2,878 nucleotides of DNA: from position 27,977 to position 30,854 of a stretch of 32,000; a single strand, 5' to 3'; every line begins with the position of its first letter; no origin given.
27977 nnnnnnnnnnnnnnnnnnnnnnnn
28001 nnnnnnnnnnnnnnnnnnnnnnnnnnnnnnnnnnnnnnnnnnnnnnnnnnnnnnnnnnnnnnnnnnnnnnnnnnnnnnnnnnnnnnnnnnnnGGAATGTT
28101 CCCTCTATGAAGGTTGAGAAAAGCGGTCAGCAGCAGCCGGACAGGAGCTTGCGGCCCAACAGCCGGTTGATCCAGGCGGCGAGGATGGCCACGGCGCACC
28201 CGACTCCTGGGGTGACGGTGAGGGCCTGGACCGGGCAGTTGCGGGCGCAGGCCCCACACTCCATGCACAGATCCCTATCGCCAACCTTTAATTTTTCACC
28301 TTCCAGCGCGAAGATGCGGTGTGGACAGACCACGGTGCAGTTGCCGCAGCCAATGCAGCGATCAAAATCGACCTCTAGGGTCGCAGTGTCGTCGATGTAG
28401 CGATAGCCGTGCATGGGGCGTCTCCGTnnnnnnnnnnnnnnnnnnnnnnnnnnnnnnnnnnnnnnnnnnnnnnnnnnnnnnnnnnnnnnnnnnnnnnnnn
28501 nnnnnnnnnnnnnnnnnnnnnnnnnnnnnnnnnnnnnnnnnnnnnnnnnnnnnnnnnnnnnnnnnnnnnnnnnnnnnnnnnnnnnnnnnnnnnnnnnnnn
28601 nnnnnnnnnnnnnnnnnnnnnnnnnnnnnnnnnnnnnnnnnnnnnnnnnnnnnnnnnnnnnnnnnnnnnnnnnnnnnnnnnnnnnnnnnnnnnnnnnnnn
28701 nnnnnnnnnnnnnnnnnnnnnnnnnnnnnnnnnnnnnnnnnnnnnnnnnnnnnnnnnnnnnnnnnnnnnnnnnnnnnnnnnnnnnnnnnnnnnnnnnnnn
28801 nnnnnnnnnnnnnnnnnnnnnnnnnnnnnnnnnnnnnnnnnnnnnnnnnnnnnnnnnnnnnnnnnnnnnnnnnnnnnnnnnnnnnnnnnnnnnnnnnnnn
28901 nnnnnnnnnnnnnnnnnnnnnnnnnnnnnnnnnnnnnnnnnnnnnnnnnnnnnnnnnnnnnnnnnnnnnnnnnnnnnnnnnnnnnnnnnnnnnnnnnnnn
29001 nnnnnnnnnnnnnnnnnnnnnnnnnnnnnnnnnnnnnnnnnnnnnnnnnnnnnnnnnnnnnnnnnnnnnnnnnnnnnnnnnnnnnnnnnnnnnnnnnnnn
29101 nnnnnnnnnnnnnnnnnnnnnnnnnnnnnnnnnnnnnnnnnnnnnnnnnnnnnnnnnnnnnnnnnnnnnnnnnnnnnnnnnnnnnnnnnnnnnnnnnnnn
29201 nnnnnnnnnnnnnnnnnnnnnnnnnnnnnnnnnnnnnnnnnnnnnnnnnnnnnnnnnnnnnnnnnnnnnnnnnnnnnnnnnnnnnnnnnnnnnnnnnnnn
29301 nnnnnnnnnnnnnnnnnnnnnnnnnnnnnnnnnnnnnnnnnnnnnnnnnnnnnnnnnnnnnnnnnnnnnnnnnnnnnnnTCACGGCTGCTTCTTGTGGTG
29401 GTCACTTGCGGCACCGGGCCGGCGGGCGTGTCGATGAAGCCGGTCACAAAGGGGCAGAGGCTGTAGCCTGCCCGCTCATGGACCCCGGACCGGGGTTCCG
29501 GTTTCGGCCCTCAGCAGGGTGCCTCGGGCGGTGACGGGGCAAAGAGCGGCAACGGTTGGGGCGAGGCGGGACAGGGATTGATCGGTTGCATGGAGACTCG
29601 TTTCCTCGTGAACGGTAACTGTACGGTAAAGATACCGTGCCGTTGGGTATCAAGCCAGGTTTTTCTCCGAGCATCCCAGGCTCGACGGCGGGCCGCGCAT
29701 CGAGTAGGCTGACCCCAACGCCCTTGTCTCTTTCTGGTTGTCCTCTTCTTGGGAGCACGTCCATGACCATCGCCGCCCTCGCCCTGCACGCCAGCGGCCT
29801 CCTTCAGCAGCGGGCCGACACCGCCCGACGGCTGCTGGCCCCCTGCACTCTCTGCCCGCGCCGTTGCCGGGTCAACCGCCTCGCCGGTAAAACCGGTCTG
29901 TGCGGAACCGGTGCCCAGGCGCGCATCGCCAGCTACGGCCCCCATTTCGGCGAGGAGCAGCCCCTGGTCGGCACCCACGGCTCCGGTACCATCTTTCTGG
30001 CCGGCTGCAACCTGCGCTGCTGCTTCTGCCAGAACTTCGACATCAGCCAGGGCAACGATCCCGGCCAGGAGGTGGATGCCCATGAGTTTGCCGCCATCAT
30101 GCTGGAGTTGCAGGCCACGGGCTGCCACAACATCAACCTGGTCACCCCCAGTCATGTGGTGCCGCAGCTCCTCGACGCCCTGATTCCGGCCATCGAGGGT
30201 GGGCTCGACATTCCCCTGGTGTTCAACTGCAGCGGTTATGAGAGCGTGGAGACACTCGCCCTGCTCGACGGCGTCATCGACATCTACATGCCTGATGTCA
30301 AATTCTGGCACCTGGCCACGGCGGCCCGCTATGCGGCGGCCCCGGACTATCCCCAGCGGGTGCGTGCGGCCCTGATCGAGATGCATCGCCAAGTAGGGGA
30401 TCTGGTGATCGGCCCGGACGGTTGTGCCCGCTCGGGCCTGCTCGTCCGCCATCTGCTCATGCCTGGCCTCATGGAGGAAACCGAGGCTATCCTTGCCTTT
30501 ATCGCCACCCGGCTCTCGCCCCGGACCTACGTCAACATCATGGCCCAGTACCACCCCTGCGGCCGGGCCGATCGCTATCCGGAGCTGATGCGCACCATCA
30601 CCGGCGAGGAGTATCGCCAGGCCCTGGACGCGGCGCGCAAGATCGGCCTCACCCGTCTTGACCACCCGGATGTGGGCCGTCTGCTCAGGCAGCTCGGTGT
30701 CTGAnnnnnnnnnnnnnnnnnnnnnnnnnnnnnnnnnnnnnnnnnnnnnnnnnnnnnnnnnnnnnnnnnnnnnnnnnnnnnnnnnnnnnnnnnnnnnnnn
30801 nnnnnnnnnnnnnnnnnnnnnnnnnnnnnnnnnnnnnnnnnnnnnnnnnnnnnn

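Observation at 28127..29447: Complete hgcA-hgcB mercury-methylation gene pair with all signature residues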

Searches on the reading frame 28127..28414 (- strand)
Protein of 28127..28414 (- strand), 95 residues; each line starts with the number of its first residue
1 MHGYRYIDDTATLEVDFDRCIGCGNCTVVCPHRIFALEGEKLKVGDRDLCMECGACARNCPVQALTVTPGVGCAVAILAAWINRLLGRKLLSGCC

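Call 3: search_protein_families(library=pfam, proteins=[window:28127-28414:-], max_evalue=0.01)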
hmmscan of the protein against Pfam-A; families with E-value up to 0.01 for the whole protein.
window:28127-28414:- (95 aa): 15 families
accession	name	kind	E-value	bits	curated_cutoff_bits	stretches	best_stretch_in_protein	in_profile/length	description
PF00037.32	Fer4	-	2.9e-15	55.8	21.1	2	14-33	2-21/24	4Fe-4S binding domain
PF12838.12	Fer4_7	-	3.2e-15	56.7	27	3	19-64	1-52/52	4Fe-4S dicluster domain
PF12797.12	Fer4_2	-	9.6e-12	44.5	24.5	2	14-31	4-21/22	4Fe-4S binding domain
PF12837.12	Fer4_6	-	1.2e-11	44.4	25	2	14-34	3-23/24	4Fe-4S binding domain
PF13237.11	Fer4_10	-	1.1e-10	41.8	25.5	2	15-61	4-53/53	4Fe-4S dicluster domain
PF13183.11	Fer4_8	-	1.2e-09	39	27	2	14-34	48-68/68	4Fe-4S dicluster domain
PF14697.11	Fer4_21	-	1.4e-09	38.4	35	1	15-66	3-58/59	4Fe-4S dicluster domain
PF13187.11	Fer4_9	-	9.5e-09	35.6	27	1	19-64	1-51/52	4Fe-4S dicluster domain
PF13534.11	Fer4_17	-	1.1e-08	35.9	22.2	1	15-34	41-60/61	4Fe-4S dicluster domain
PF12800.12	Fer4_4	-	2.5e-08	34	24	2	18-31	2-15/17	4Fe-4S binding domain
PF13484.11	Fer4_16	-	1e-07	33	30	1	19-37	1-19/66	4Fe-4S double cluster binding domain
PF25160.1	LdpA_Fe-S-bd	-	2.1e-06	27.9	27.6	1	14-34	22-42/49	LdpA Fe-S cluster-binding domain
PF13370.11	Fer4_13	-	4.6e-06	27.7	24.5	1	15-41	1-26/58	4Fe-4S single cluster domain of Ferredoxin I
PF13459.11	Fer4_15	-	2.6e-05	25.3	22.4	1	14-38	2-25/66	4Fe-4S single cluster domain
PF12798.12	Fer4_3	-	0.00019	22.5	27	1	20-33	1-14/15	4Fe-4S binding domain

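Call 4: search_protein_families(library=ncbifam, proteins=[window:28127-28414:-], max_evalue=0.01)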
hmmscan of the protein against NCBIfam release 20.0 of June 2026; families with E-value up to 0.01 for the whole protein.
window:28127-28414:- (95 aa): 99 families (the best 25 are shown)
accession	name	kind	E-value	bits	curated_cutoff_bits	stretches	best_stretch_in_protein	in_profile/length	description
NF040864.1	HgcB_ferredoxin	equivalog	2.3e-35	120.3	99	1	5-95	1-93/93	mercury methylation ferredoxin HgcB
NF043039.1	HgcAB_like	equivalog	9.5e-14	51.7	285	1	9-65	291-349/350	HgcAB-like fusion protein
NF058577.1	FdxA_fam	equivalog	1.5e-12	47.5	65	2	18-64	7-52/52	4Fe-4S ferredoxin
NF038196.1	ferrodoxin_EFR1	subfamily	3.7e-12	46.8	75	1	5-67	172-231/242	EFR1 family ferrodoxin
NF040684.1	PorD_Arch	equivalog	5.7e-12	45.6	120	1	15-67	29-81/85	pyruvate synthase subunit PorD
TIGR02179.1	PorD_KorD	subfamily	1.4e-11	44.4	60.05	1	15-68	22-75/78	2-oxoacid:acceptor oxidoreductase, delta subunit, pyruvate/2-ketoisovalerate family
NF007382.0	PRK09898.1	equivalog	7.4e-11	42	213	1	6-68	142-201/208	ferredoxin-like protein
NF007203.0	PRK09624.1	equivalog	1.1e-09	38.4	171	1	14-67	47-100/105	pyuvate ferredoxin oxidoreductase subunit delta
NF045874.1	Vhu_polyferre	exception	2.8e-09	36.2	600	1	12-68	190-246/381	F420-non-reducing hydrogenase associated-polyferredoxin VhuB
NF040770.1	hetero_SS_HdrA2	exception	6.7e-09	34.4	1100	1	9-67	568-625/777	CoB-CoM heterodisulfide reductase HdrA2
NF042909.1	FMH_DH_FwdF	exception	1.5e-08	34.2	375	1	12-68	251-314/336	tungsten-dependent formylmethanofuran dehydrogenase subunit FwdF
TIGR02936.1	fdxN_nitrog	equivalog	3.2e-08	33.6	80.55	1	13-39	16-42/91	ferredoxin III, nif-specific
TIGR04395.1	cutC_activ_rSAM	equivalog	3.5e-08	33.1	360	1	16-69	52-107/309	choline TMA-lyase-activating enzyme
NF007202.0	PRK09623.1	equivalog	4.4e-08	33.4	166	2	6-40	69-103/105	3-methyl-2-oxobutanoate dehydrogenase subunit delta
TIGR03294.1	FrhG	equivalog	6.1e-08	32.7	245.5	2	43-70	169-196/228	coenzyme F420 hydrogenase subunit gamma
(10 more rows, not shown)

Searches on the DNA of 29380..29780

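Call 48: search_rna_families(source=window, start=29380, end=29780, threshold=evalue, max_evalue=10)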
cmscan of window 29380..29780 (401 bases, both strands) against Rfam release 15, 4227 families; matches with E-value up to 10: 3.
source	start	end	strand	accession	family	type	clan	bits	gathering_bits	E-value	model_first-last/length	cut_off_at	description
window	29417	29497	+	RF02793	asR3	Gene; antisense;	-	15.2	46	3.8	1-57/57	no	Pyrobaculum asRNA3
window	29678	29730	+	RF02499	Atu_C4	Gene; sRNA;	-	13.1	80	7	1-70/70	no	Rhizobiales sRNA Atu_C4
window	29478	29529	+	RF02133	HOXB13-AS1_2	Gene; lncRNA;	-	10.3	40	7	1-81/81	no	HOXB13 antisense RNA 1 conserved region 2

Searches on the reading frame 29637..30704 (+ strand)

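Call 3: search_protein_families(library=pfam, proteins=[window:29637-30704:+], max_evalue=0.01)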
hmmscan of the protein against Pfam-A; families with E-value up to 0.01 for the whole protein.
window:29637-30704:+ (355 aa): 1 family
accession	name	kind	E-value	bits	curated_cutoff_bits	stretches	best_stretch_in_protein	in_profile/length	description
PF04055.27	Radical_SAM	-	3.5e-08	34.3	29.5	1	119-224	2-112/166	Radical SAM superfamily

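Call 4: search_protein_families(library=ncbifam, proteins=[window:29637-30704:+], max_evalue=0.01)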
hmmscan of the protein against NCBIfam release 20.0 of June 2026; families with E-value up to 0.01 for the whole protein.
window:29637-30704:+ (355 aa): 6 families
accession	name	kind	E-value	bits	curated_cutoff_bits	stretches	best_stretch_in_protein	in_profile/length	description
TIGR04337.1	AmmeMemoSam_rS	hypoth_equivalog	4.9e-08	32.2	220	1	69-167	13-122/349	AmmeMemoRadiSam system radical SAM enzyme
TIGR02495.1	NrdG2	equivalog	2.3e-06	27.1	131.15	1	116-151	18-52/193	anaerobic ribonucleoside-triphosphate reductase activating protein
TIGR02493.1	PFLA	equivalog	0.00012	21.5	231.75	1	118-150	19-50/235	pyruvate formate-lyase-activating protein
TIGR02494.1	PFLE_PFLC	subfamily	0.001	18.4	174.35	0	118-133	18-33/293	glycyl-radical enzyme activating protein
NF043069.1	T4HPD_activ_SAM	equivalog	0.0067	15.8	425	0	117-135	20-38/299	trans-4-hydroxy-L-proline dehydratase activase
NF048010.1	SfplDhtActHpsHDes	equivalog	0.0075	15.1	430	0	118-135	25-42/298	(2S)-3-sulfopropanediol dehydratase activating enzyme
